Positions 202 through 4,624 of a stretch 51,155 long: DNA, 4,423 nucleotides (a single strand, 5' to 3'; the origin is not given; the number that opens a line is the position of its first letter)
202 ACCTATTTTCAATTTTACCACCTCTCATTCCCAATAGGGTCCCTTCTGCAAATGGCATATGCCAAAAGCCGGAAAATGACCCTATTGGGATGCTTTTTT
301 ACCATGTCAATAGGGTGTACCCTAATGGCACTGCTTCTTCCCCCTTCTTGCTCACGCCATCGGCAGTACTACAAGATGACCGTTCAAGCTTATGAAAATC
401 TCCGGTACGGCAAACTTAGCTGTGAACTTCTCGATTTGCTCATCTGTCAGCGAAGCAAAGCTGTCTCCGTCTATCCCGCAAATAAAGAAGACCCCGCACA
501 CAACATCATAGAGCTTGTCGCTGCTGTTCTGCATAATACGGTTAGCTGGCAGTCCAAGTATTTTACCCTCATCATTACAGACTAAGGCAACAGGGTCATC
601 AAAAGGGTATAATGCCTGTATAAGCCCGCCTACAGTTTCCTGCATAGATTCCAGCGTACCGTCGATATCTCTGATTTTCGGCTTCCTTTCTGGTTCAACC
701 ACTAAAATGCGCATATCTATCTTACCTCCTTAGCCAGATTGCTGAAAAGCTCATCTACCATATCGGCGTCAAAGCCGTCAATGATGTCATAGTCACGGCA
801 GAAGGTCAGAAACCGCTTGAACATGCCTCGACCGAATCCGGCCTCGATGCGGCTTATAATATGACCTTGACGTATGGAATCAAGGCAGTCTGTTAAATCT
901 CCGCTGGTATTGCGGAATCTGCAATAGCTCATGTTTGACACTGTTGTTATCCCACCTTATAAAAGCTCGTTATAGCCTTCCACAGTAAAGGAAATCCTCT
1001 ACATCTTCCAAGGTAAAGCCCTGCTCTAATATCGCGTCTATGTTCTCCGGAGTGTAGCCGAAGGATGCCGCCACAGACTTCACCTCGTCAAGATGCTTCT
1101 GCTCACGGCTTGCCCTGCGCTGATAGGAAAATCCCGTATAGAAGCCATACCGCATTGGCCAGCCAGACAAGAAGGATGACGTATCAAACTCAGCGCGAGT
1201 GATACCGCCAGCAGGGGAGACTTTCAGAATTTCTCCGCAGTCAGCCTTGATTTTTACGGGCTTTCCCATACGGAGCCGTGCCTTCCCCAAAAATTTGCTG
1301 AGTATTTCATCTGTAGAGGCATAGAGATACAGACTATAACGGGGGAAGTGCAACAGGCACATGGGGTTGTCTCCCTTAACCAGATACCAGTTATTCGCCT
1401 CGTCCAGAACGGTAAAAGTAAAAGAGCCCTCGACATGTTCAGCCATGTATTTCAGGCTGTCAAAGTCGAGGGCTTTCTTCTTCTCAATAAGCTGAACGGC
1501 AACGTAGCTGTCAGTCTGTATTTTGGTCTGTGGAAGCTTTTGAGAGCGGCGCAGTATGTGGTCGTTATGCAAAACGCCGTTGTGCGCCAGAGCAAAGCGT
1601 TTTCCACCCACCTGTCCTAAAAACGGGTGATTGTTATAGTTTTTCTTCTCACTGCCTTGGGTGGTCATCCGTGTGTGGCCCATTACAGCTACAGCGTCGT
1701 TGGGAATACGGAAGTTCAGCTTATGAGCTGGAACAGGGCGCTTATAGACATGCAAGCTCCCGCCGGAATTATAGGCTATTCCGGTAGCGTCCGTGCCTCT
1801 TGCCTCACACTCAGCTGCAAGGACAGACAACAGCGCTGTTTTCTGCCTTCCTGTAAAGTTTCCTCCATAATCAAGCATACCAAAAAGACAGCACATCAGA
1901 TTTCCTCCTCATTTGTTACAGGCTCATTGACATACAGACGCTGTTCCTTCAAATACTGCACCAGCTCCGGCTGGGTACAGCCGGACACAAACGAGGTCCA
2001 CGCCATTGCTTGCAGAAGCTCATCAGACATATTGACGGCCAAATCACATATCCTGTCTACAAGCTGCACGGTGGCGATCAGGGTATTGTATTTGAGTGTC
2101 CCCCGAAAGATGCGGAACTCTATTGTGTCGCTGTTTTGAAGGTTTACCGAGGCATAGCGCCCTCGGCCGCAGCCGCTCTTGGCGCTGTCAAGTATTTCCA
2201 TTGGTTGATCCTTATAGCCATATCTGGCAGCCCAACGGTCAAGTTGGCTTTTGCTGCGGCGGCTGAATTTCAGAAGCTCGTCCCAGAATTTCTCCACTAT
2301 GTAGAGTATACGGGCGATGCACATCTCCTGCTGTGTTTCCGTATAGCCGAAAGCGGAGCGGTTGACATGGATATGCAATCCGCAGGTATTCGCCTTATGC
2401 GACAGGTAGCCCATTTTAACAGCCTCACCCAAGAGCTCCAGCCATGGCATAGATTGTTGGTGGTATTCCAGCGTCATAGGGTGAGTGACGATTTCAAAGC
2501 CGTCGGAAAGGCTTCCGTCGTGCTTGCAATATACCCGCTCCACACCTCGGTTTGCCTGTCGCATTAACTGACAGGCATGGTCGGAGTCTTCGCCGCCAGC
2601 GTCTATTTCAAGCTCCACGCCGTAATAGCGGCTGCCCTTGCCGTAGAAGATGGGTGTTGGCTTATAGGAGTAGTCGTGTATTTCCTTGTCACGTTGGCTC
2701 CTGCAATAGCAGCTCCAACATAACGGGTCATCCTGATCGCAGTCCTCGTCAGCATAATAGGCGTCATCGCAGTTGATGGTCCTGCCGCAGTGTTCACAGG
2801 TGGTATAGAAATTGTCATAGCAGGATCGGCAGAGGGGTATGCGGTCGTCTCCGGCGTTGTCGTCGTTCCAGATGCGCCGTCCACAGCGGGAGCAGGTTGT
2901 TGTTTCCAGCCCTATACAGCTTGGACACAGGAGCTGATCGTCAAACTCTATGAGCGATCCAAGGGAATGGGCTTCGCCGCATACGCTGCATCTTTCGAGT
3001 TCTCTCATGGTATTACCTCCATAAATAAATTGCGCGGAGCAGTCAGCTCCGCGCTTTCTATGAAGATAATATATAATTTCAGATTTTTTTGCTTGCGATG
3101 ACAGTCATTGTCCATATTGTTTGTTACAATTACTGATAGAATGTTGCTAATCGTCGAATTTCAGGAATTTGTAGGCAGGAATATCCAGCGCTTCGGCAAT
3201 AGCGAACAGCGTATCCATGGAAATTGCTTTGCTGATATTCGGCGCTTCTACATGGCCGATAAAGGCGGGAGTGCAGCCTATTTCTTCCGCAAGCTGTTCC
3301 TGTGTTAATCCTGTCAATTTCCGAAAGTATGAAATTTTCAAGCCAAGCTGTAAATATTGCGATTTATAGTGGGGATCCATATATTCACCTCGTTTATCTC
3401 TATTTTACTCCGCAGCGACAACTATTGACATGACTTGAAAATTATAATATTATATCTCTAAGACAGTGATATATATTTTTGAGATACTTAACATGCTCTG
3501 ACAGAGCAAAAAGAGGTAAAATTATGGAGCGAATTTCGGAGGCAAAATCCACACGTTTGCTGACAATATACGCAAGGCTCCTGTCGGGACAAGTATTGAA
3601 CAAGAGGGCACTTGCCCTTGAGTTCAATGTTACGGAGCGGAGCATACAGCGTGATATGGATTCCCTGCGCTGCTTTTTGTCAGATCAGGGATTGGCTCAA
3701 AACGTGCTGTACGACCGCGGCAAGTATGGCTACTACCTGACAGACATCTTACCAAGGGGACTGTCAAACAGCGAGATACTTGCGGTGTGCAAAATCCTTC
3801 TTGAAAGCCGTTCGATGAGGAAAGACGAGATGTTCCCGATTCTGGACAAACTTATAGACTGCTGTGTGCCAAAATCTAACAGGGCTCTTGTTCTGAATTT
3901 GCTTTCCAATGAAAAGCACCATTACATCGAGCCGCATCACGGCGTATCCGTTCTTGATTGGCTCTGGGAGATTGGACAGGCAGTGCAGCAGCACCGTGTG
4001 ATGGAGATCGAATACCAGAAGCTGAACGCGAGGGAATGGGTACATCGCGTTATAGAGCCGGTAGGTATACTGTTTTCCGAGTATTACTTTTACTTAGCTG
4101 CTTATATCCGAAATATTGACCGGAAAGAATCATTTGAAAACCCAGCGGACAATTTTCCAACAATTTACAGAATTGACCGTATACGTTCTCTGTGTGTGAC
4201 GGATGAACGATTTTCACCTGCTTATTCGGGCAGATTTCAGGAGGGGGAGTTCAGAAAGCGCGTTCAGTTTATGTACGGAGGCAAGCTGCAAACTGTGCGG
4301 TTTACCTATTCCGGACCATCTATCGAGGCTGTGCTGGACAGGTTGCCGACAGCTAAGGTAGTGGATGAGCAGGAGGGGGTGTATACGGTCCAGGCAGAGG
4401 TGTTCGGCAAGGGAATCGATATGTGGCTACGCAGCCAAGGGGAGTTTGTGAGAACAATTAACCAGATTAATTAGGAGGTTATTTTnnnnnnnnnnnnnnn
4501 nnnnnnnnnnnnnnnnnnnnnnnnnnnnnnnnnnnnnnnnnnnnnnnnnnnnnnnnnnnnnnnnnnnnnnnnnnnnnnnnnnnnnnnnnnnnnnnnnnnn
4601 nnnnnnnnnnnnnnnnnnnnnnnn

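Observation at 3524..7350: WYL-regulator-headed operon of three uncharacterised membrane proteins on a mobile element: candidate undescribed defence / abortive-infection system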

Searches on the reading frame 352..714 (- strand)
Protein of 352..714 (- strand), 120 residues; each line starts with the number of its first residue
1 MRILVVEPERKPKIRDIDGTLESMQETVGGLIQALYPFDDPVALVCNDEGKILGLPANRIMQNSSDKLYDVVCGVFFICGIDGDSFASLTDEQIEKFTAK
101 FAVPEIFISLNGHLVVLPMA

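Call 6: search_protein_families(library=ncbifam, proteins=[window:352-714:-], max_evalue=0.01)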
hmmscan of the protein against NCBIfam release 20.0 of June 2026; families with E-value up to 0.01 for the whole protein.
window:352-714:- (120 aa): 0 families

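Call 7: search_protein_families(library=phrogs, proteins=[window:352-714:-], max_evalue=0.01)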
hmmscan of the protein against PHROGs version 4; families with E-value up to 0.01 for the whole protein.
window:352-714:- (120 aa): 1 family
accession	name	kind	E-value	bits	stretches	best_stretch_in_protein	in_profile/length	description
phrog_3777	-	unknown function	2.5e-25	89.6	1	1-104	6-119/127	-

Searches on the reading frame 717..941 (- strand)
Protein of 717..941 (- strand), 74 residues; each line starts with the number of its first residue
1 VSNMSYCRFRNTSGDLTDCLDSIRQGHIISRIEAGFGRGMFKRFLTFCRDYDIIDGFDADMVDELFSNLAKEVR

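Call 6: search_protein_families(library=ncbifam, proteins=[window:717-941:-], max_evalue=0.01)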
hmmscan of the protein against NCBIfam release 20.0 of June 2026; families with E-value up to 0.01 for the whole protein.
window:717-941:- (74 aa): 0 families

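Call 7: search_protein_families(library=phrogs, proteins=[window:717-941:-], max_evalue=0.01)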
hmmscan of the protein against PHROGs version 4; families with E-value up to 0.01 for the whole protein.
window:717-941:- (74 aa): 2 families
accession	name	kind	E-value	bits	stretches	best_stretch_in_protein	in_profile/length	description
phrog_8760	-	unknown function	7.5e-10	40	1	1-24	1-24/70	-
phrog_26791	-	unknown function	0.0013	20.2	1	1-24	1-24/143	-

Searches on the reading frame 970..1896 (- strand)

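Call 6: search_protein_families(library=ncbifam, proteins=[window:970-1896:-], max_evalue=0.01)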
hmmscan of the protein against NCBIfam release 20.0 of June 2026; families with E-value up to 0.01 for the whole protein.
window:970-1896:- (308 aa): 4 families
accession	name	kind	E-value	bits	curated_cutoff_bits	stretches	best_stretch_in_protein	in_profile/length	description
NF001484.0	PRK00331.1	subfamily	1e-18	67.1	381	1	18-179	13-180/601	isomerizing glutamine--fructose-6-phosphate transaminase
TIGR01135.1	glmS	equivalog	4.6e-16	58.4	418.05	1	19-173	12-173/607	glutamine--fructose-6-phosphate transaminase (isomerizing)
TIGR01134.1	purF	equivalog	4.5e-12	46.1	350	1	32-168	25-168/432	amidophosphoribosyltransferase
TIGR01536.1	asn_synth_AEB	equivalog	0.00038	19.6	267.1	1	2-175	1-140/517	asparagine synthase (glutamine-hydrolyzing)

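Call 7: search_protein_families(library=phrogs, proteins=[window:970-1896:-], max_evalue=0.01)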
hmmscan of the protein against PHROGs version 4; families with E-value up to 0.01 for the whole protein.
window:970-1896:- (308 aa): 5 families
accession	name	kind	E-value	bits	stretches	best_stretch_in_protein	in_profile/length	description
phrog_13807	-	unknown function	2.2e-14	53.7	1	22-181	17-183/609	-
phrog_4736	-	other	1.6e-10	42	1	1-267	1-264/498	L-glutamine-D-fructose-6-phosphate aminotransferase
phrog_14519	-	moron, auxiliary metabolic gene and host takeover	5.5e-09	36.7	1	22-205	21-203/295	glutamine amidotransferase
phrog_13070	-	unknown function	1.8e-06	28.4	1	33-134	31-134/255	-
phrog_26846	-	unknown function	0.0027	17.3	0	31-139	25-137/502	-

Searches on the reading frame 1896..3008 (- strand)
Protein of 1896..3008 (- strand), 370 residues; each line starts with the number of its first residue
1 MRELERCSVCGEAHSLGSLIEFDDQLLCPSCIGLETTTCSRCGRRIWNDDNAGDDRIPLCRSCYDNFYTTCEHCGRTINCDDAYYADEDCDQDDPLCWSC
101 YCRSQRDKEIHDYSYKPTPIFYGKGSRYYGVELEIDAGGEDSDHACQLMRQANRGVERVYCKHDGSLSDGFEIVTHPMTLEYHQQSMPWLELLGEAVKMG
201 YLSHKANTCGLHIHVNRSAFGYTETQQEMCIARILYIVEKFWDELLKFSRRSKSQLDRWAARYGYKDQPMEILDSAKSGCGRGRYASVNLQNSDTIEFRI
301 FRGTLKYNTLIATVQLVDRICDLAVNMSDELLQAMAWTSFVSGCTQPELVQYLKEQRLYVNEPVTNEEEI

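Call 3: search_protein_families(library=pfam, proteins=[window:1896-3008:-], max_evalue=0.01)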
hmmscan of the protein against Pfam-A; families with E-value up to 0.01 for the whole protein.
window:1896-3008:- (370 aa): 1 family
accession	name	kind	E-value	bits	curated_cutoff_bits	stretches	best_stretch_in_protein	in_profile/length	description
PF12224.13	Amidoligase_2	-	2.3e-09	37.9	22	1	161-320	66-244/245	Putative amidoligase enzyme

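Call 4: search_protein_families(library=padloc, proteins=[window:1896-3008:-], max_evalue=0.01)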
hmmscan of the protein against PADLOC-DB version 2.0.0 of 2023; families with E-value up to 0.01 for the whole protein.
window:1896-3008:- (370 aa): 0 families

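Call 6: search_protein_families(library=ncbifam, proteins=[window:1896-3008:-], max_evalue=0.01)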
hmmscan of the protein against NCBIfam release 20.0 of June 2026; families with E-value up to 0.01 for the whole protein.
window:1896-3008:- (370 aa): 0 families

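Call 7: search_protein_families(library=phrogs, proteins=[window:1896-3008:-], max_evalue=0.01)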
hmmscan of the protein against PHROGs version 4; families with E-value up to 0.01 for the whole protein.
window:1896-3008:- (370 aa): 5 families
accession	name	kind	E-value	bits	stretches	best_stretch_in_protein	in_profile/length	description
phrog_16683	-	unknown function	8.3e-98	328.9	1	22-370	15-348/368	-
phrog_22302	-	unknown function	4.1e-21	76.3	1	66-322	23-263/453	-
phrog_2443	-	other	3e-09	37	1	161-328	201-366/801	amidoligase enzyme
phrog_7469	-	other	1.4e-07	32.2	1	159-230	38-109/357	amidoligase enzyme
phrog_2569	-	unknown function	0.0048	17.9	0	70-85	6-21/58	-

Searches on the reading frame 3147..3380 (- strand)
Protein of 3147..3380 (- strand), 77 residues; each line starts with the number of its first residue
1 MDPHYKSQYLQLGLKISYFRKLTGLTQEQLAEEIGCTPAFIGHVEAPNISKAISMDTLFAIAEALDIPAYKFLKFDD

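Call 3: search_protein_families(library=pfam, proteins=[window:3147-3380:-], max_evalue=0.01)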
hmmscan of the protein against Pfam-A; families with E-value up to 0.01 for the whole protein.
window:3147-3380:- (77 aa): 4 families
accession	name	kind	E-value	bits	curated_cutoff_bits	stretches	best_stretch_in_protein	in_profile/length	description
PF01381.28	HTH_3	-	7.4e-10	39.2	23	1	18-69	3-52/55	Helix-turn-helix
PF13560.12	HTH_31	-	6.7e-05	23.6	27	1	13-65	3-54/64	Helix-turn-helix domain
PF12844.13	HTH_19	-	0.0004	20.7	30.2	1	20-73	8-59/64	Helix-turn-helix domain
PF13443.12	HTH_26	-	0.0016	19.1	22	1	15-67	1-52/63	Cro/C1-type HTH DNA-binding domain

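Call 4: search_protein_families(library=padloc, proteins=[window:3147-3380:-], max_evalue=0.01)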
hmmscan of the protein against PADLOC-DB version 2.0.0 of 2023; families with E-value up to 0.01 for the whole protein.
window:3147-3380:- (77 aa): 15 families
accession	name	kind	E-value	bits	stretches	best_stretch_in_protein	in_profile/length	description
PDLC02926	HTH_VI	-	5.2e-09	34.3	1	13-75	3-63/92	-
PDLC04142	capH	-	5.9e-08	31.7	1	10-72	5-65/103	capH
PDLC03665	Control_protein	-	7.7e-07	27.3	1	11-76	8-72/77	control protein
PDLC03671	Control_protein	-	5.8e-06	24.4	1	16-73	19-74/84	control protein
PDLC03953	RmrA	-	1.3e-05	22.6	1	15-72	9-64/373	-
PDLC03949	RmrA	-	7.7e-05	19.7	1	15-72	6-61/363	-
PDLC03955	RmrA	-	0.00018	18.8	1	17-72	26-79/371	-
PDLC04775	PDC-M69A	-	0.00024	19.6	1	7-74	3-68/113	-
PDLC03952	RmrA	-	0.00034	17.6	1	15-74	26-83/395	-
PDLC03664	Control_protein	-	0.00035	19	1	4-68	7-68/74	control protein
PDLC03945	RmrA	-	0.0015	15.7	1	13-61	4-56/394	-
PDLC03954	RmrA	-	0.002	15.1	1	13-74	12-71/380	-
PDLC03951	RmrA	-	0.0038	14.2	1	15-74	12-69/400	-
PDLC03946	RmrA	-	0.0045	13.8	1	17-74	8-63/357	-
PDLC03944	RmrA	-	0.0086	13.2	1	18-74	13-67/384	-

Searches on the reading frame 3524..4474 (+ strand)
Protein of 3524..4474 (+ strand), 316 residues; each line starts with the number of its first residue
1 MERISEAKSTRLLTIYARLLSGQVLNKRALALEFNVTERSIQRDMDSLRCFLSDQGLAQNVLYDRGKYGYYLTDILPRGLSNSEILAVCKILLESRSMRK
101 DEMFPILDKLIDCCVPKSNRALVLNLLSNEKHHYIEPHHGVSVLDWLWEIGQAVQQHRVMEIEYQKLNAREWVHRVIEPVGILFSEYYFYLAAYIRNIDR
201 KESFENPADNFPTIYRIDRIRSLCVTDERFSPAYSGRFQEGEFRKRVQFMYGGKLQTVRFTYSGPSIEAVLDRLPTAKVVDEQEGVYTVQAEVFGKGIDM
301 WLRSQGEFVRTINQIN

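Call 3: search_protein_families(library=pfam, proteins=[window:3524-4474:+], max_evalue=0.01)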
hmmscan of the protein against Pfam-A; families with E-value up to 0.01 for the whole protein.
window:3524-4474:+ (316 aa): 2 families
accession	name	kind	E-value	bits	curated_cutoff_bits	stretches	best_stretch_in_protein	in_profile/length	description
PF13280.12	WYL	-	8e-10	39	21.8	1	149-223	5-68/70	WYL domain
PF08279.18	HTH_11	-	0.001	19.4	25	1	11-49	1-40/55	HTH domain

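Call 4: search_protein_families(library=padloc, proteins=[window:3524-4474:+], max_evalue=0.01)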
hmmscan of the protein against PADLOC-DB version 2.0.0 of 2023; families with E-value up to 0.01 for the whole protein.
window:3524-4474:+ (316 aa): 5 families
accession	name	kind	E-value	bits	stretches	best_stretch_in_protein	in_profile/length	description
PDLC01457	WYL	-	8.1e-19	66.1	1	8-233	2-201/229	"CAS-I,CAS-II,CAS-III,CAS-IV,CAS-V,CAS-VI; associated_signaling"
PDLC01652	WYL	-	6.8e-15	53.7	1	144-310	17-143/162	"CAS-I,CAS-II,CAS-III,CAS-IV,CAS-V,CAS-VI; associated_signaling"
PDLC01484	WYL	-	1.4e-07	29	1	21-225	109-284/437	"CAS-I,CAS-II,CAS-III,CAS-IV,CAS-V,CAS-VI; associated_signaling"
PDLC01510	WYL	-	1.4e-07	29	1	21-225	109-284/437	"CAS-I,CAS-II,CAS-III,CAS-IV,CAS-V,CAS-VI; associated_signaling"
PDLC01046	WYL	-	0.00032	18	1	32-225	111-281/435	HTH-WYL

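Call 6: search_protein_families(library=ncbifam, proteins=[window:3524-4474:+], max_evalue=0.01)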
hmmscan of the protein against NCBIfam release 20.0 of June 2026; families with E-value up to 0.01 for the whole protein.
window:3524-4474:+ (316 aa): 0 families

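Call 7: search_protein_families(library=phrogs, proteins=[window:3524-4474:+], max_evalue=0.01)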
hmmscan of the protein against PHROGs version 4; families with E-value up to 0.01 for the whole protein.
window:3524-4474:+ (316 aa): 1 family
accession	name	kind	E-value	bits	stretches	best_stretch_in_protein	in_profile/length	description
phrog_13105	-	unknown function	2.9e-14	54.2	1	10-231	5-220/239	-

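Call 67: search_solved_structures(query=window:3524-4474:+, max_evalue=0.01)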
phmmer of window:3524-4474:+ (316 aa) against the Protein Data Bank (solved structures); distinct sequences matched with E-value up to 0.01: 0.
